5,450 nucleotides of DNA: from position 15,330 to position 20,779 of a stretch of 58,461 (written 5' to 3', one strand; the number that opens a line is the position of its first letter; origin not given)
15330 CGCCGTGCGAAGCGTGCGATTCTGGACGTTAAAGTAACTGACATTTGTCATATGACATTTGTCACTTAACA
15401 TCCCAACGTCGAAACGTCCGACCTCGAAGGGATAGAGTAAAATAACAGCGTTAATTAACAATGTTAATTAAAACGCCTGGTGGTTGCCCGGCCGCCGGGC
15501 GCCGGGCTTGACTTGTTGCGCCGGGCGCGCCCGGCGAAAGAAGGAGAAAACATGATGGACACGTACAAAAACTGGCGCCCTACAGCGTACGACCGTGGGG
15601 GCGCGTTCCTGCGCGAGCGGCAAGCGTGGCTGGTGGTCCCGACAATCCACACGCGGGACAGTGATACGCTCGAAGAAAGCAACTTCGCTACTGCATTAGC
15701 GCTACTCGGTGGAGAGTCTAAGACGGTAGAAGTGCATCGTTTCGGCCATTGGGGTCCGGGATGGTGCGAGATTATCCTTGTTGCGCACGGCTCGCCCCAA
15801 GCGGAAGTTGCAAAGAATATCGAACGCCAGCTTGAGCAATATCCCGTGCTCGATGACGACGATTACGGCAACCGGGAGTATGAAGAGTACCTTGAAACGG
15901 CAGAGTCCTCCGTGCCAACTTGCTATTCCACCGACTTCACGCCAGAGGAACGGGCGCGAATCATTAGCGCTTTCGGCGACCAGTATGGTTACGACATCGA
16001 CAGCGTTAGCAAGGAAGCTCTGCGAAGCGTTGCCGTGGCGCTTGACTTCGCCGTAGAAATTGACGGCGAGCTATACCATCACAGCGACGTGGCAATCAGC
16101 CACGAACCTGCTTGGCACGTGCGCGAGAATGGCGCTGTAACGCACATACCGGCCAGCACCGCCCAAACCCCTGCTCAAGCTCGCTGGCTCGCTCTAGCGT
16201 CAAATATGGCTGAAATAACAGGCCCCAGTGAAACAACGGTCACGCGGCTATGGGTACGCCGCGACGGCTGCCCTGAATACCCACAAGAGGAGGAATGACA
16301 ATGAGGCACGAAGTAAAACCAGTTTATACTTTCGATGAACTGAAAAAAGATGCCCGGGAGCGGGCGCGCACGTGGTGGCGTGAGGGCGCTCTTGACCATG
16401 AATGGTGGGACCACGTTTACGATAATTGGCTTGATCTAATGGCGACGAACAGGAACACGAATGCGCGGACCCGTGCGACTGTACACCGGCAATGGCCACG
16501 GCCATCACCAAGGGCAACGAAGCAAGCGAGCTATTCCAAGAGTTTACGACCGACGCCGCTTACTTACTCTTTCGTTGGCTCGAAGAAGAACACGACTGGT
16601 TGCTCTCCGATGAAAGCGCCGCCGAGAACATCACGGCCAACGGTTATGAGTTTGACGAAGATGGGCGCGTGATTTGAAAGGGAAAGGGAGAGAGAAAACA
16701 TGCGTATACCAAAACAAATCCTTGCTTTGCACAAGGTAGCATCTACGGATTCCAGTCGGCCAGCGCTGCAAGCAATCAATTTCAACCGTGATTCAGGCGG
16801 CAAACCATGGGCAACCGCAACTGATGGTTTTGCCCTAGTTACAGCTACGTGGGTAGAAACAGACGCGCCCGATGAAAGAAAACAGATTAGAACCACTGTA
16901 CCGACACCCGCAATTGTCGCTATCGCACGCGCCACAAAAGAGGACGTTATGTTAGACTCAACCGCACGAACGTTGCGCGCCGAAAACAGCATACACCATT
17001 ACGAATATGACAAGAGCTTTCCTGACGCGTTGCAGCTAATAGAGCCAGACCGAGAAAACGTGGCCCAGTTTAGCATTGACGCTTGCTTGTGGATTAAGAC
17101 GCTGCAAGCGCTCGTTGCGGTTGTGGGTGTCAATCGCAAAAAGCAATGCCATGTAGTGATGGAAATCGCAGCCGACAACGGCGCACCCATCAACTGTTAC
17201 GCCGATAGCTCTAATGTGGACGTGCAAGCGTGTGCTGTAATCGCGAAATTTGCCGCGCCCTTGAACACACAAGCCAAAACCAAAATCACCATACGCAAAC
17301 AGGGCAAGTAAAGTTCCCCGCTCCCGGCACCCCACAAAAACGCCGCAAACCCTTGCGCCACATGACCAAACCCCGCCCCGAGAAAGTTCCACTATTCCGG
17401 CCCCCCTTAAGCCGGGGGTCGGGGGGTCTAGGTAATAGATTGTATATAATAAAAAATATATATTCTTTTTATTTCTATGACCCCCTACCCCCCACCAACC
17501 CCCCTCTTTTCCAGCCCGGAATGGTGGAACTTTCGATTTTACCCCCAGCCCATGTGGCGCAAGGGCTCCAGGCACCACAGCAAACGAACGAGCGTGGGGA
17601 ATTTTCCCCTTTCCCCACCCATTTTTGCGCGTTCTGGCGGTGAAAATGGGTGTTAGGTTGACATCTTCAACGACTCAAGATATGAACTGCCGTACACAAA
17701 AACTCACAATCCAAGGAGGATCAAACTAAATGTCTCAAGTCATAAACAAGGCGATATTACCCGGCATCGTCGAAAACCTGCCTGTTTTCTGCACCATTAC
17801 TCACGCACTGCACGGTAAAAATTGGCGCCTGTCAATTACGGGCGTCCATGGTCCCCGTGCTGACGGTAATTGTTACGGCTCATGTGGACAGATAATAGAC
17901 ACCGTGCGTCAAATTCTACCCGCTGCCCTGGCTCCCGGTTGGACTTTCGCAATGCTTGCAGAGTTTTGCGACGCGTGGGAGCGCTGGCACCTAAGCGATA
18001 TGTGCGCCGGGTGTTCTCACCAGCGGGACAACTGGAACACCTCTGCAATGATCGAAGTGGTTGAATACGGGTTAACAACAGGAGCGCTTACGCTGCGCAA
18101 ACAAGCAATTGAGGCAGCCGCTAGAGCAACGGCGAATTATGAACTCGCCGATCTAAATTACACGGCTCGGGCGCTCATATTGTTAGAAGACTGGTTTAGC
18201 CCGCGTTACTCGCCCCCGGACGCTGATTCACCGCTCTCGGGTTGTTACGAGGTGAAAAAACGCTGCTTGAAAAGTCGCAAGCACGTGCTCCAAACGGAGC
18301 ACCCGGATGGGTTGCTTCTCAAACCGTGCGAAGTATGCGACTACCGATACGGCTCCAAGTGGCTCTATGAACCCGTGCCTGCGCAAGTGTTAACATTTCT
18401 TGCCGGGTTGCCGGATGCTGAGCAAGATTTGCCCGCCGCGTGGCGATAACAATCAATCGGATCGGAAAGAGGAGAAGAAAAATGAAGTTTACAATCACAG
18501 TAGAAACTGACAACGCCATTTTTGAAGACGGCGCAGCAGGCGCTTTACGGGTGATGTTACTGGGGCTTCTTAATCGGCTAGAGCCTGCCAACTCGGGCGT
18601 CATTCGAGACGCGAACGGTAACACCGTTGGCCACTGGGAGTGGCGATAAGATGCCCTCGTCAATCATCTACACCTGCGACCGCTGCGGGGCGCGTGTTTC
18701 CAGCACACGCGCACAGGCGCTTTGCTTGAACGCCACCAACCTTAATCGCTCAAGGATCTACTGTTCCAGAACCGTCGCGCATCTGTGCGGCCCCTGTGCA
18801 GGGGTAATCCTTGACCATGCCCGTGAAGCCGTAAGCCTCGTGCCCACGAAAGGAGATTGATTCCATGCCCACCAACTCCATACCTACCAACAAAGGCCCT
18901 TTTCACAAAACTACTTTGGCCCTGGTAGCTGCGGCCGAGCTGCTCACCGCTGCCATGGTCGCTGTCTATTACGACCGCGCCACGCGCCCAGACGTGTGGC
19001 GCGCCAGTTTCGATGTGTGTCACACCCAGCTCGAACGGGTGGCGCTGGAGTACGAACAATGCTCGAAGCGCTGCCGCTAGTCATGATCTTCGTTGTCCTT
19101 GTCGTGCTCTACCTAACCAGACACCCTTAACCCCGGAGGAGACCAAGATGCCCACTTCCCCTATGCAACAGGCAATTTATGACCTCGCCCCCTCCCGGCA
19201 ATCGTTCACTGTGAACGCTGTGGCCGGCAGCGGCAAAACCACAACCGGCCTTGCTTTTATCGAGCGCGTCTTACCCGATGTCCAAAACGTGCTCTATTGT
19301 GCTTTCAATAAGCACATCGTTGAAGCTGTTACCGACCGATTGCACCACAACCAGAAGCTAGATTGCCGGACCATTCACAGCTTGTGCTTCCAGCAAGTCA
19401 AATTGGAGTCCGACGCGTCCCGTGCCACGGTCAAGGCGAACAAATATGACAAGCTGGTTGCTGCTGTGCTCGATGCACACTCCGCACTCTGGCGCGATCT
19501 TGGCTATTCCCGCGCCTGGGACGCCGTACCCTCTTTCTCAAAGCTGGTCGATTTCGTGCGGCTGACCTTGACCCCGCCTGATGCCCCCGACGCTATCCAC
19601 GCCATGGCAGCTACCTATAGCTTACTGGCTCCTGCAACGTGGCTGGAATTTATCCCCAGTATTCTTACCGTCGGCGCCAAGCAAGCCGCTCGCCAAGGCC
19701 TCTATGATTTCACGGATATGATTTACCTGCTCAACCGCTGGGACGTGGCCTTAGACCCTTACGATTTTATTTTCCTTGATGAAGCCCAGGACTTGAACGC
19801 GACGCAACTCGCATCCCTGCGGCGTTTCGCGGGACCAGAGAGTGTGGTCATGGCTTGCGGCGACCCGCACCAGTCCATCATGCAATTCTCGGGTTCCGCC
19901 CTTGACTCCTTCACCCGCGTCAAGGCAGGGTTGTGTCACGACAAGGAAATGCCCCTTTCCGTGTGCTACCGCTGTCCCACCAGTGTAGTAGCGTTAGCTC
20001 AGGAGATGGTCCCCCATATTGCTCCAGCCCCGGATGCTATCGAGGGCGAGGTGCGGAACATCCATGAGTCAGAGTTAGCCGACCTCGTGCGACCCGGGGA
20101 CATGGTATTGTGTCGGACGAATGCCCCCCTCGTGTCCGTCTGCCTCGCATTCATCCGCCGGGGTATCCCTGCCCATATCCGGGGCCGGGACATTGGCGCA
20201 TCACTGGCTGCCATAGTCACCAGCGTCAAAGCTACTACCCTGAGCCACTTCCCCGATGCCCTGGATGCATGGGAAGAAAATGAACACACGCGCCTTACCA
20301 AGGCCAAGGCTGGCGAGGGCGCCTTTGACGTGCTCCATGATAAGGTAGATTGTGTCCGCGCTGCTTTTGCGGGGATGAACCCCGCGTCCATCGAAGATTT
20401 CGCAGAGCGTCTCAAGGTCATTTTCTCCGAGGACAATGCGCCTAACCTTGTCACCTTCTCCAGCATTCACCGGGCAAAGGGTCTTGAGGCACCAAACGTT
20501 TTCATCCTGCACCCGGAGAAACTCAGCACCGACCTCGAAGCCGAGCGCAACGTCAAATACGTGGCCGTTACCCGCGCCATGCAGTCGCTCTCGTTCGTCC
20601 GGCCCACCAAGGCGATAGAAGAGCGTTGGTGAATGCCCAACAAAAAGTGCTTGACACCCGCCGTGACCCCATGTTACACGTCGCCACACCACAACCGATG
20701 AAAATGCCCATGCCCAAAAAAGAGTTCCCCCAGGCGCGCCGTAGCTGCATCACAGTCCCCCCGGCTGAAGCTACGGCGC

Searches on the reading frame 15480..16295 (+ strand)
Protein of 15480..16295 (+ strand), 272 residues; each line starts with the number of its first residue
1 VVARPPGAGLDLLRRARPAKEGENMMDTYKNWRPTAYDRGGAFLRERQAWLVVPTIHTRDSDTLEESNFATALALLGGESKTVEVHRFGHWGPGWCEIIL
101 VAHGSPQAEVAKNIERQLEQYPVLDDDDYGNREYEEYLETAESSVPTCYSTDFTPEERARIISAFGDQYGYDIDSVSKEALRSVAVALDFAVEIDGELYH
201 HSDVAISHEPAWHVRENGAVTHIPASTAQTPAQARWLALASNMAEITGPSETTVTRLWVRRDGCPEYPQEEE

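Call 42: search_protein_families(library=phrogs, max_evalue=0.001, proteins=[window:15480-16295:+])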
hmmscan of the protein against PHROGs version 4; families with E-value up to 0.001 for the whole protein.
window:15480-16295:+ (272 aa): 1 family
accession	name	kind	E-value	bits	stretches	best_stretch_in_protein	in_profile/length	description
phrog_4313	-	unknown function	4e-08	34.3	1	111-152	146-190/263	-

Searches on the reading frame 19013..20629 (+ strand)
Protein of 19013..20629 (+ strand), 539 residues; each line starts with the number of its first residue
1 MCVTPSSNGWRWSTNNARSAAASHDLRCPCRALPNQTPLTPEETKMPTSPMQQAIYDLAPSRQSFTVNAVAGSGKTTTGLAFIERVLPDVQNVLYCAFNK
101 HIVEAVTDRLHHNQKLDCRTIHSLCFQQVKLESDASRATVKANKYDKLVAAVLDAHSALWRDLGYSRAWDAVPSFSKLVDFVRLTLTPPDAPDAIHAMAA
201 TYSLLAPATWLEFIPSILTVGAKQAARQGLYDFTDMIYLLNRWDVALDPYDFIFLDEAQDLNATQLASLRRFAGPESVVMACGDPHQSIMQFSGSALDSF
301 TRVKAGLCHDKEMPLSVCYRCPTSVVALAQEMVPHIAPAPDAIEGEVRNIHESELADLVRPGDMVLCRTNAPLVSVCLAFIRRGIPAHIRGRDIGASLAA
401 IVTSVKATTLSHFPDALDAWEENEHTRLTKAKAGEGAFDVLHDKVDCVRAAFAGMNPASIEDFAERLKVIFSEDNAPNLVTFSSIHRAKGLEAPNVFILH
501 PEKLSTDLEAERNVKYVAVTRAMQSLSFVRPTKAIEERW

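Call 3: search_protein_families(library=pfam, proteins=[window:19013-20629:+], max_evalue=1)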
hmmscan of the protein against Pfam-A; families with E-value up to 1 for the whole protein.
window:19013-20629:+ (539 aa): 11 families
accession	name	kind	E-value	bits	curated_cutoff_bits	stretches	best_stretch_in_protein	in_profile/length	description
PF00580.27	UvrD-helicase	-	6e-15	56.1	23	2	248-303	211-266/271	UvrD/REP helicase N-terminal domain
PF01443.25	Viral_helicase1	-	2.9e-12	47.3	21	3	480-529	177-227/228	Viral superfamily 1 RNA helicase core domain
PF13538.12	UvrD_C_2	-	8.2e-11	42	27.4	1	480-526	2-49/52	UvrD-like helicase C-terminal domain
PF13245.12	AAA_19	-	1.6e-10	41.8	25.1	1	54-292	3-133/134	AAA domain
PF13361.12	UvrD_C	-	1e-08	35.5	25.6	1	474-527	278-344/350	UvrD-like helicase C-terminal domain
PF13604.12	AAA_30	-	1.1e-07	32.3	27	2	54-134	9-82/191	AAA domain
PF04851.21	ResIII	-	0.0012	19.2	22.5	1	54-115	11-78/164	Type III restriction enzyme, res subunit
PF02562.22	PhoH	-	0.0015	18.5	27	1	252-292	122-162/205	PhoH-like protein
PF00270.35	DEAD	-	0.0029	17.8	26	1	50-119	2-73/167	DEAD/DEAH box helicase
PF09848.15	SLFN-g3_helicase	-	0.0062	16.3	24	1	63-119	2-56/354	Schlafen group 3, DNA/RNA helicase domain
PF13401.12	AAA_22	-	0.017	15.9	27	0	246-274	81-109/130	AAA domain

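Call 4: search_protein_families(library=phrogs, proteins=[window:19013-20629:+], max_evalue=0.01)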
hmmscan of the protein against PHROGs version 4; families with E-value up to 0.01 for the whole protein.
window:19013-20629:+ (539 aa): 5 families
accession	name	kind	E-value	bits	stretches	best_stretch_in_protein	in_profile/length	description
phrog_1967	-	DNA, RNA and nucleotide metabolism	3.1e-84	285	1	34-536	139-674/776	DNA helicase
phrog_325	-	DNA, RNA and nucleotide metabolism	6.5e-09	35.6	1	42-124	465-549/986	Dda-like helicase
phrog_170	-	other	2.5e-06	28.2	0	252-302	193-245/323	PhoH-like phosphate starvation-inducible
phrog_4412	-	DNA, RNA and nucleotide metabolism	0.00042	19.7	0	484-536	669-719/743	exonuclease V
phrog_16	-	DNA, RNA and nucleotide metabolism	0.0012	18.1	1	42-266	267-394/986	DNA helicase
